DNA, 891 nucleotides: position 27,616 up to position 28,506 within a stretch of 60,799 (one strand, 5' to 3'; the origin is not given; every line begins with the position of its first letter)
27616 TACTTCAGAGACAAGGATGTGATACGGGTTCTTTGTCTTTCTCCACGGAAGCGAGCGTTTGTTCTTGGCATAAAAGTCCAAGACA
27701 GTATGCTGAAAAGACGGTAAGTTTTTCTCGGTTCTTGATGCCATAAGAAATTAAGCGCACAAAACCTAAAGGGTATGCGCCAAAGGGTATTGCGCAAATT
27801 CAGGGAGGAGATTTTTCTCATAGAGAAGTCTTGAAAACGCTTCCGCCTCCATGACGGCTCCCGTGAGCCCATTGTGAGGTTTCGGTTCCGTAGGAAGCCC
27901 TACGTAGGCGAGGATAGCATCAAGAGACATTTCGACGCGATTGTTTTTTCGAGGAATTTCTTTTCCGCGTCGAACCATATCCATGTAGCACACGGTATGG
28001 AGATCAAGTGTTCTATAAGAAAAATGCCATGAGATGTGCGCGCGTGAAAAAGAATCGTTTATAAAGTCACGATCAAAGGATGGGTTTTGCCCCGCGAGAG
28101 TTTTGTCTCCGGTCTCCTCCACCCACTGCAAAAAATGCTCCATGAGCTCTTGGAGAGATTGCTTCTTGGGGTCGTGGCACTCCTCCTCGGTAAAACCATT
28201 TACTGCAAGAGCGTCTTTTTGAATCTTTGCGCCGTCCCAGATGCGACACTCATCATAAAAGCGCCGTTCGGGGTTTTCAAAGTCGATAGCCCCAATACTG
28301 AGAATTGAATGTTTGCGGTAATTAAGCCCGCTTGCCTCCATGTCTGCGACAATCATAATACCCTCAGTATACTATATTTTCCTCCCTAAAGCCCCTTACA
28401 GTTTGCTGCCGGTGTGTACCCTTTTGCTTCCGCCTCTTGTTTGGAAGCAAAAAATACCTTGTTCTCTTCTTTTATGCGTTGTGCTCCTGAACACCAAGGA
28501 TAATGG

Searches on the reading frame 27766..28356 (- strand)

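Call 3: search_protein_families(library=pfam, proteins=[window:27766-28356:-], max_evalue=0.01)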
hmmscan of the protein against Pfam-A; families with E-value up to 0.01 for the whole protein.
window:27766-28356:- (196 aa): 3 families
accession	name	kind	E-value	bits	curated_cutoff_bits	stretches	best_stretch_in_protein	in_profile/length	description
PF00929.31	RNase_T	-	1.6e-11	45.5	24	1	2-173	1-163/164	Exonuclease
PF16473.11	Rv2179c-like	-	3.1e-08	34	27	1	3-130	4-143/177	3'-5' exoribonuclease Rv2179c-like domain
PF13482.12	RNase_H_2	-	0.00076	19.9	22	0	64-126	40-99/165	RNase_H superfamily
